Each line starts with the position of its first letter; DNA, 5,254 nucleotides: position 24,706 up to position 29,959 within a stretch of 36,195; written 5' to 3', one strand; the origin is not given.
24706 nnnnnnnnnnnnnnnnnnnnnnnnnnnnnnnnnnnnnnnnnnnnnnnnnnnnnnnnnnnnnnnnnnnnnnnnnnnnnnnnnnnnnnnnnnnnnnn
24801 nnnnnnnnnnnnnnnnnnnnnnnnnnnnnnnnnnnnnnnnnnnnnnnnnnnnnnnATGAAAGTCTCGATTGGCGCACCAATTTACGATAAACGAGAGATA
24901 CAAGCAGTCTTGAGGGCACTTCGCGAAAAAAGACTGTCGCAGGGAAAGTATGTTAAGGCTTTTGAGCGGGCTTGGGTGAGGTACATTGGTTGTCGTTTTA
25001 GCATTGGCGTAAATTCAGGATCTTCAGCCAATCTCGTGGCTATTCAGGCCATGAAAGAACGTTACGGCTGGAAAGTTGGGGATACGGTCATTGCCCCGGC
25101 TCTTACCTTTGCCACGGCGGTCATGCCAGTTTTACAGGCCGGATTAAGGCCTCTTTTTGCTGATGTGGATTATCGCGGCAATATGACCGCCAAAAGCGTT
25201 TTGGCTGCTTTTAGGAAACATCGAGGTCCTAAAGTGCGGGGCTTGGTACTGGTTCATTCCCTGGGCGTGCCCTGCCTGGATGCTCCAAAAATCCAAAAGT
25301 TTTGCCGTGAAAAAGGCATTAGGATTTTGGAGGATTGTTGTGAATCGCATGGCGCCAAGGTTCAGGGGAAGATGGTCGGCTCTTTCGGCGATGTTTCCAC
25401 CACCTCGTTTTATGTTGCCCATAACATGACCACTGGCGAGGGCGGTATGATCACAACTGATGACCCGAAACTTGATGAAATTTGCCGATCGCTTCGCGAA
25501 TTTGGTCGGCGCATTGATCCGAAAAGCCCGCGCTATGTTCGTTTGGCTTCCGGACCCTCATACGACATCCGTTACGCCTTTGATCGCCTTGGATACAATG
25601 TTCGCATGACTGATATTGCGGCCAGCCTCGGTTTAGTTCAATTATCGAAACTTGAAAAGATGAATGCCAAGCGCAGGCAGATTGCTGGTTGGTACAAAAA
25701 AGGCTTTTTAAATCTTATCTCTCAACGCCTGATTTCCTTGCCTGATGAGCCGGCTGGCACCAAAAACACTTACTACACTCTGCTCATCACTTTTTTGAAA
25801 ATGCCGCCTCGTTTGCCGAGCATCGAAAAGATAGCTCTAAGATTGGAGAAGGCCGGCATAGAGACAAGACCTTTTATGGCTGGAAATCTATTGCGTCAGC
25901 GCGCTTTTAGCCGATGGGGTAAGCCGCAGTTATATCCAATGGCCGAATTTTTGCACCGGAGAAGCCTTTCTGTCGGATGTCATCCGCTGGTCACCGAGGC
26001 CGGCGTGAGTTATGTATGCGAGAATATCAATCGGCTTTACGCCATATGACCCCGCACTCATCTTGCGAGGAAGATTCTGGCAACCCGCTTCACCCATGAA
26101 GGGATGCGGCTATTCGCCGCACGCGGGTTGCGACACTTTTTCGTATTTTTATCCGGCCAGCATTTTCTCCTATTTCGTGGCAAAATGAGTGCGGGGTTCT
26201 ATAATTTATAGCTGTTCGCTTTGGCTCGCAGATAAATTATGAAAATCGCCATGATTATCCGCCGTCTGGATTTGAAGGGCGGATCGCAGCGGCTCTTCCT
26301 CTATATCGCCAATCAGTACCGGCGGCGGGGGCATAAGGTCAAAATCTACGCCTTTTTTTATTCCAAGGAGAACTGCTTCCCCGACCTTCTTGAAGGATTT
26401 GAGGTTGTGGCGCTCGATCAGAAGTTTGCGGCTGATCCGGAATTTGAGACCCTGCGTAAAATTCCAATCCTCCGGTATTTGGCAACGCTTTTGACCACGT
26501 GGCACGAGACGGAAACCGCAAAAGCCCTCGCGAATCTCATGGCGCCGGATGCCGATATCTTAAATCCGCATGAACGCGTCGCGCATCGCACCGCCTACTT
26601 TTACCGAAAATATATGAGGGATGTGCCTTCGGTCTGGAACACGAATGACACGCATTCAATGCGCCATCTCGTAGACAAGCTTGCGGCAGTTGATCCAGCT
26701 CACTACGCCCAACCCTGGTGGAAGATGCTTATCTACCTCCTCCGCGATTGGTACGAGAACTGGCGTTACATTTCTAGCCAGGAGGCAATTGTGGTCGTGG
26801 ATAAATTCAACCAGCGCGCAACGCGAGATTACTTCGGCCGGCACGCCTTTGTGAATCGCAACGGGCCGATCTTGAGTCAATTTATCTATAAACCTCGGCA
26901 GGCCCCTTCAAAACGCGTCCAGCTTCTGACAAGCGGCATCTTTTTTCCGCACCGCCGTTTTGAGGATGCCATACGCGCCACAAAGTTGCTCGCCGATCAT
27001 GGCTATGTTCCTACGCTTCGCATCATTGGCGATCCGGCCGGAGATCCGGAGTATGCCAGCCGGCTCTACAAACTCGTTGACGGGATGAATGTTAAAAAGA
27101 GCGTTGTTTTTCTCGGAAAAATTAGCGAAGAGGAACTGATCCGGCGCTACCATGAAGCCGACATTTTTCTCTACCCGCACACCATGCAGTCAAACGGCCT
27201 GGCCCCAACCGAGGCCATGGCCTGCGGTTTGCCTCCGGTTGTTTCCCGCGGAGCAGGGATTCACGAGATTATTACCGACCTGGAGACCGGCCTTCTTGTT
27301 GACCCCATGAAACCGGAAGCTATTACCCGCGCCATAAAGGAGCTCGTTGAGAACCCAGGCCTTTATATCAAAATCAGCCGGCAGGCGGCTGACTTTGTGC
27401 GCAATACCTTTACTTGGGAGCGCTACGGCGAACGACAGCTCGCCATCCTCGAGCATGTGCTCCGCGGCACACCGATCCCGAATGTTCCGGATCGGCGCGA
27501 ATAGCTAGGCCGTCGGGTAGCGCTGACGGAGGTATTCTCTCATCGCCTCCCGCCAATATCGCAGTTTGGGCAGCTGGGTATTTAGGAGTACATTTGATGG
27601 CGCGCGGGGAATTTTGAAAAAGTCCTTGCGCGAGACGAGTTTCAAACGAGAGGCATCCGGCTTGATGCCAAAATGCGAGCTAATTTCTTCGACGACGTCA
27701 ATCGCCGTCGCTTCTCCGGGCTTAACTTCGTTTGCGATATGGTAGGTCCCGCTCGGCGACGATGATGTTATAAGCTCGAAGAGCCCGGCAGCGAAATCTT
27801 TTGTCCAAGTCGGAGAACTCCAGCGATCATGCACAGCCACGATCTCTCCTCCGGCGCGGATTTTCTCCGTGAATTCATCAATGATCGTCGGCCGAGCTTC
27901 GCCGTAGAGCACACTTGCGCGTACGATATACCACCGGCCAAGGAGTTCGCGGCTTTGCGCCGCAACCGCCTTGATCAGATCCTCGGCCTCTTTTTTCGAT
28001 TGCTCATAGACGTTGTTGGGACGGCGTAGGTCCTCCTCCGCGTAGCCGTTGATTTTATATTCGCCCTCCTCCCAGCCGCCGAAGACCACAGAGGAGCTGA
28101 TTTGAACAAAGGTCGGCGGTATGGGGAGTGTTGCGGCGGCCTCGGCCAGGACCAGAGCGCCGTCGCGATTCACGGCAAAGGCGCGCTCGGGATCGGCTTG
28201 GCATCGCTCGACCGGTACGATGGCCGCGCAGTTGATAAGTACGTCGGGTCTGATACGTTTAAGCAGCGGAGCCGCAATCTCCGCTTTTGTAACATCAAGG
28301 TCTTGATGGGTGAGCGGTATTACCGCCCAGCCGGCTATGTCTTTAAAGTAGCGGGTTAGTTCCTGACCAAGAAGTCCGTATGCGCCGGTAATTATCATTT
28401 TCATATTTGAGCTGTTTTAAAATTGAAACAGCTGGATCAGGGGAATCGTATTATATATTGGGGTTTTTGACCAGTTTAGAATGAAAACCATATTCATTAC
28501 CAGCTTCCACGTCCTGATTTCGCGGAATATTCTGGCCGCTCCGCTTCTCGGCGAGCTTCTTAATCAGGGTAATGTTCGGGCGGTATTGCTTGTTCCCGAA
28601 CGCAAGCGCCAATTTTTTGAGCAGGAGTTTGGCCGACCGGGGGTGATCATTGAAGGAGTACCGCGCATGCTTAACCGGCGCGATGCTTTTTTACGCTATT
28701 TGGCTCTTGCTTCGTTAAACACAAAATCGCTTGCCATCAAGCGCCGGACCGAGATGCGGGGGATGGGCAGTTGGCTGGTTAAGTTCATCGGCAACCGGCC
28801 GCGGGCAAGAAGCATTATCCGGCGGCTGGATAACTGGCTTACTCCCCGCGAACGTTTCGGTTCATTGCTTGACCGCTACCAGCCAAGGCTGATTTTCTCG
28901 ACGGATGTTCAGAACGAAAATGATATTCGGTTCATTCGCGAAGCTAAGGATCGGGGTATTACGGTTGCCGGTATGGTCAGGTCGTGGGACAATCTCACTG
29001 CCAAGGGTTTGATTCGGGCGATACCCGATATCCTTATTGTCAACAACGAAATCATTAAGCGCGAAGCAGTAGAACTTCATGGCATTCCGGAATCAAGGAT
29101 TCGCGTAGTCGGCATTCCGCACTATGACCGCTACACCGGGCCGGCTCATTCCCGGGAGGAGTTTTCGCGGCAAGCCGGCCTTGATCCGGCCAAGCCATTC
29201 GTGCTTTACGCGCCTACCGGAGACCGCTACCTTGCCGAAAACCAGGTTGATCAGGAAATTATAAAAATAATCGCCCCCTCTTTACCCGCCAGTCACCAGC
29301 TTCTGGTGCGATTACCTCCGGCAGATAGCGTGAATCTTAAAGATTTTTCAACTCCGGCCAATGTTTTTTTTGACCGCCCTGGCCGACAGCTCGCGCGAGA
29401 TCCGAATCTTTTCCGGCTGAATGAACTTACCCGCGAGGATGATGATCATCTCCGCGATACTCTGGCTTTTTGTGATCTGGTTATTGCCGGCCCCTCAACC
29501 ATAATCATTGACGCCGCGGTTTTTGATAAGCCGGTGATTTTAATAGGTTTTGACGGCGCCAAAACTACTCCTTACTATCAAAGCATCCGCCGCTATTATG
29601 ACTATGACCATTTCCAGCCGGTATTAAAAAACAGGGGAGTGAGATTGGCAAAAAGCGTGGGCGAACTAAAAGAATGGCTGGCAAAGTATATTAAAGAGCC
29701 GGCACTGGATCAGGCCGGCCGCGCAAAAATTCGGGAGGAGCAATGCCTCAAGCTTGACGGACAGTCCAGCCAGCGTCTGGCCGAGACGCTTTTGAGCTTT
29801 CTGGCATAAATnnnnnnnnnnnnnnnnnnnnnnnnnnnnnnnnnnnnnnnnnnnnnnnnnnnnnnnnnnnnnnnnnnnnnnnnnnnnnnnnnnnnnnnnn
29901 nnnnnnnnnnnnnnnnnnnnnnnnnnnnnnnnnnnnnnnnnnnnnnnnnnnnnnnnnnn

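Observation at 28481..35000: Non-canonical ulosonic (sialic-like) acid module lacking the usual precursor genes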

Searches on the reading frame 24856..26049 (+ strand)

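Call 4: search_protein_families(library=pfam, proteins=[window:24856-26049:+], max_evalue=0.01)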
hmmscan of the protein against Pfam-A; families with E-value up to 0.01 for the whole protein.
window:24856-26049:+ (397 aa): 2 families
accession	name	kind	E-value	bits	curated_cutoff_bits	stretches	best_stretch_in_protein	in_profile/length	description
PF01041.23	DegT_DnrJ_EryC1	-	9e-84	282.2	19.8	1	10-391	3-359/360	DegT/DnrJ/EryC1/StrS aminotransferase family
PF01212.27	Beta_elim_lyase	-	0.00026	20.9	27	1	32-163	33-171/288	Beta-eliminating lyase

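Call 7: search_protein_families(library=ncbifam, proteins=[window:24856-26049:+], max_evalue=0.001)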
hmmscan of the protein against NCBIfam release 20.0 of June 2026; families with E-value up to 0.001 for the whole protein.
window:24856-26049:+ (397 aa): 7 families
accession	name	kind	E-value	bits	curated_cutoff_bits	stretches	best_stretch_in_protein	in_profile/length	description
NF011936.0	PRK15407.1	equivalog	2.3e-74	250.7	423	1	3-394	37-435/440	lipopolysaccharide biosynthesis protein RfbH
TIGR03588.1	PseC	equivalog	5.4e-61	206.6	423.5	1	10-393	9-378/380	UDP-4-amino-4,6-dideoxy-N-acetyl-beta-L-altrosamine transaminase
TIGR04181.1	NHT_00031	hypoth_equivalog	7.6e-48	163.2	420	1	5-354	3-338/359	LegC family aminotransferase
NF008658.2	PRK11658.1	equivalog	1.5e-38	132.5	631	1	7-299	9-285/379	UDP-4-amino-4-deoxy-L-arabinose aminotransferase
NF008687.0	PRK11706.1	equivalog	4.8e-30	104.6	375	1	4-318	3-301/375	dTDP-4-amino-4,6-dideoxygalactose transaminase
TIGR04427.1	PLP_DesI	equivalog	1.9e-28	99.7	650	1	12-391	32-379/390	dTDP-4-dehydro-6-deoxyglucose aminotransferase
TIGR02379.1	ECA_wecE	subfamily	4e-21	75.2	434.85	1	7-309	6-293/376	dTDP-4-amino-4,6-dideoxy-D-glucose transaminase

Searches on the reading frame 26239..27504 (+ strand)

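Call 4: search_protein_families(library=pfam, proteins=[window:26239-27504:+], max_evalue=0.01)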
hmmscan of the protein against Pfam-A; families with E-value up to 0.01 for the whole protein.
window:26239-27504:+ (421 aa): 5 families
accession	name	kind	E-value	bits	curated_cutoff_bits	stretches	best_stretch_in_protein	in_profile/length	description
PF00534.26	Glycos_transf_1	-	1.2e-30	106.8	26.4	1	219-383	8-169/172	Glycosyl transferases group 1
PF13692.12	Glyco_trans_1_4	-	5.2e-22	79.1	27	1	232-372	7-142/142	Glycosyl transferases group 1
PF20706.3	GT4-conflict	-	2.6e-08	33.7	26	1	218-395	187-380/385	Family 4 Glycosyltransferase in conflict systems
PF13524.12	Glyco_trans_1_2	-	9.9e-08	32.5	25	1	260-395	17-137/144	Glycosyl transferase-like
PF13439.12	Glyco_transf_4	-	3.2e-07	31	28.5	1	14-201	2-154/170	Glycosyltransferase Family 4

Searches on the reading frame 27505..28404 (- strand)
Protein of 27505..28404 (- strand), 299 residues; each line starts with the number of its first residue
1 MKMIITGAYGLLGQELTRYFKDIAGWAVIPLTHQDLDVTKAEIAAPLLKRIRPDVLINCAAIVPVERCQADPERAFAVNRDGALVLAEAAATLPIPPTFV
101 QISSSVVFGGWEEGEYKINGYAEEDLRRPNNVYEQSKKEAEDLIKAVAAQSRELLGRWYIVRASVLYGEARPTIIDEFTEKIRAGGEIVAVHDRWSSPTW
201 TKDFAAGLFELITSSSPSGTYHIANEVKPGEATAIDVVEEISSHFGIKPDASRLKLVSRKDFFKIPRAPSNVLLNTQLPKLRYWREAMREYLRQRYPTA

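Call 4: search_protein_families(library=pfam, proteins=[window:27505-28404:-], max_evalue=0.01)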
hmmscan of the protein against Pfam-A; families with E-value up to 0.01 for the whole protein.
window:27505-28404:- (299 aa): 6 families
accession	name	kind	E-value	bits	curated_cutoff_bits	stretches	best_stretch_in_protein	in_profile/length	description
PF04321.23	RmlD_sub_bind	-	7.8e-48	163.4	27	1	1-294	1-284/287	RmlD substrate binding domain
PF01370.27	Epimerase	-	1.7e-21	77.1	20.9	1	3-209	1-222/240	NAD dependent epimerase/dehydratase family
PF16363.11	GDP_Man_Dehyd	-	1.2e-11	45.1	27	1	35-148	58-168/332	GDP-mannose 4,6 dehydratase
PF07993.18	NAD_binding_4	-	7.4e-09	35.6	20.1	1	54-179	90-220/258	Male sterility protein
PF01073.25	3Beta_HSD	-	2.1e-07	30.7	22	1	54-191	68-206/280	3-beta hydroxysteroid dehydrogenase/isomerase family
PF02719.21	Polysacc_synt_2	-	8.4e-07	28.9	20.2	0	37-104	62-128/293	Polysaccharide biosynthesis protein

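Call 7: search_protein_families(library=ncbifam, proteins=[window:27505-28404:-], max_evalue=0.001)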
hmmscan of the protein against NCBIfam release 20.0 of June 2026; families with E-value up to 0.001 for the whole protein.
window:27505-28404:- (299 aa): 7 families
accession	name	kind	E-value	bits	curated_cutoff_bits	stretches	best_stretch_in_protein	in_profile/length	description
TIGR01214.1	rmlD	equivalog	3.9e-48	164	224.05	1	2-294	1-284/285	dTDP-4-dehydrorhamnose reductase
NF007440.0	PRK09987.1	equivalog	2.8e-12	46.6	308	1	1-277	1-269/299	dTDP-4-dehydrorhamnose reductase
TIGR01181.1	dTDP_gluc_dehyt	equivalog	6.5e-10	38.6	365.1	1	36-247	57-263/321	dTDP-glucose 4,6-dehydratase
TIGR01179.1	galE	equivalog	5.9e-06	25.3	262.3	1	36-151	54-163/332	UDP-glucose 4-epimerase GalE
NF043036.1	ErythonDh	equivalog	1.6e-05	24.3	325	0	35-111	58-132/321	D-erythronate dehydrogenase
TIGR02622.1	CDP_4_6_dhtase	equivalog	2.5e-05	23.6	278.45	1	36-146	61-167/352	CDP-glucose 4,6-dehydratase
NF005539.0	PRK07201.1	equivalog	0.00019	20.3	549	1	31-176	60-187/657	SDR family oxidoreductase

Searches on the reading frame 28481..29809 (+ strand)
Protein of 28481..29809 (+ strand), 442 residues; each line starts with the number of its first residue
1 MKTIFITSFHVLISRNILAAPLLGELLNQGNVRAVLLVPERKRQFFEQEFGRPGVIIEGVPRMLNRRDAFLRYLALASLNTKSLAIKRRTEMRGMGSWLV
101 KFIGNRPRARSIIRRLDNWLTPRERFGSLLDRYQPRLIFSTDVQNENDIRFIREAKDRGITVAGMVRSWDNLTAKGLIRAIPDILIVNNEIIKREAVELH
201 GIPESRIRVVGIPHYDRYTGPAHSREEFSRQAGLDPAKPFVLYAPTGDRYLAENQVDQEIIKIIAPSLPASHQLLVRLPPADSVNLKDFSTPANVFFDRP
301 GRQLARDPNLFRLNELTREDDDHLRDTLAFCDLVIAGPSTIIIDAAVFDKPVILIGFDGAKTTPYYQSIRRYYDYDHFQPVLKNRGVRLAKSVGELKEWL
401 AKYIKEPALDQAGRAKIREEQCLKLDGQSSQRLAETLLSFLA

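Call 4: search_protein_families(library=pfam, proteins=[window:28481-29809:+], max_evalue=0.01)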
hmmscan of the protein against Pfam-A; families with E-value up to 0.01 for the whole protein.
window:28481-29809:+ (442 aa): 1 family
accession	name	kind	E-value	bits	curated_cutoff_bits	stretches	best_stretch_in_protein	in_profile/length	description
PF04464.20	Glyphos_transf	-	6.6e-12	45.5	22.1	1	183-438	136-366/367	CDP-Glycerol:Poly(glycerophosphate) glycerophosphotransferase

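Call 7: search_protein_families(library=ncbifam, proteins=[window:28481-29809:+], max_evalue=0.001)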
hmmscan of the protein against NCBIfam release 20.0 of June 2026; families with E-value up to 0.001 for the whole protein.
window:28481-29809:+ (442 aa): 1 family
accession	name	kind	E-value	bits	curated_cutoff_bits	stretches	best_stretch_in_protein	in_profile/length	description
NF046086.1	BFO_1060_trans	domain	3.4e-11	42.9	200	1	129-259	42-183/365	BFO_1060 family glycosyltransferase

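Call 74: search_solved_structures(query=window:28481-29806:+, max_evalue=1, show_alignments=1)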
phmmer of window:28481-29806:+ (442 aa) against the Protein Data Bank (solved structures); distinct sequences matched with E-value up to 1: 7.
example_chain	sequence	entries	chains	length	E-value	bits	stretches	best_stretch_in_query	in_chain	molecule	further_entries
4wyi_A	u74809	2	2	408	0.024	16.7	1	130-247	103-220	Monogalactosyldiacylglycerol synthase 1, chloroplastic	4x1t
8sxw_A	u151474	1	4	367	0.033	16.2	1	199-275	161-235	UDP-2,3-diacetamido-2,3-dideoxy-glucuronic acid-2-epimerase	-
8sxv_A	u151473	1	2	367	0.033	16.2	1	199-275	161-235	UDP-2,3-diacetamido-2,3-dideoxy-glucuronic acid-2-epimerase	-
8sy9_A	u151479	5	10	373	0.034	16.1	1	198-275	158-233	UDP-2,3-diacetamido-2,3-dideoxy-glucuronic acid-2-epimerase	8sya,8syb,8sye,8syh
8sxy_A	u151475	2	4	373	0.034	16.1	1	198-275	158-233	UDP-2,3-diacetamido-2,3-dideoxy-glucuronic acid-2-epimerase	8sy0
8syd_A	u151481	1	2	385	0.037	16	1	199-275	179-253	UDP-2,3-diacetamido-2,3-dideoxy-glucuronic acid-2-epimerase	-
8va1_A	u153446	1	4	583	0.16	14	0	322-380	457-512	Teichoic acid ribitol-phosphate polymerase TarL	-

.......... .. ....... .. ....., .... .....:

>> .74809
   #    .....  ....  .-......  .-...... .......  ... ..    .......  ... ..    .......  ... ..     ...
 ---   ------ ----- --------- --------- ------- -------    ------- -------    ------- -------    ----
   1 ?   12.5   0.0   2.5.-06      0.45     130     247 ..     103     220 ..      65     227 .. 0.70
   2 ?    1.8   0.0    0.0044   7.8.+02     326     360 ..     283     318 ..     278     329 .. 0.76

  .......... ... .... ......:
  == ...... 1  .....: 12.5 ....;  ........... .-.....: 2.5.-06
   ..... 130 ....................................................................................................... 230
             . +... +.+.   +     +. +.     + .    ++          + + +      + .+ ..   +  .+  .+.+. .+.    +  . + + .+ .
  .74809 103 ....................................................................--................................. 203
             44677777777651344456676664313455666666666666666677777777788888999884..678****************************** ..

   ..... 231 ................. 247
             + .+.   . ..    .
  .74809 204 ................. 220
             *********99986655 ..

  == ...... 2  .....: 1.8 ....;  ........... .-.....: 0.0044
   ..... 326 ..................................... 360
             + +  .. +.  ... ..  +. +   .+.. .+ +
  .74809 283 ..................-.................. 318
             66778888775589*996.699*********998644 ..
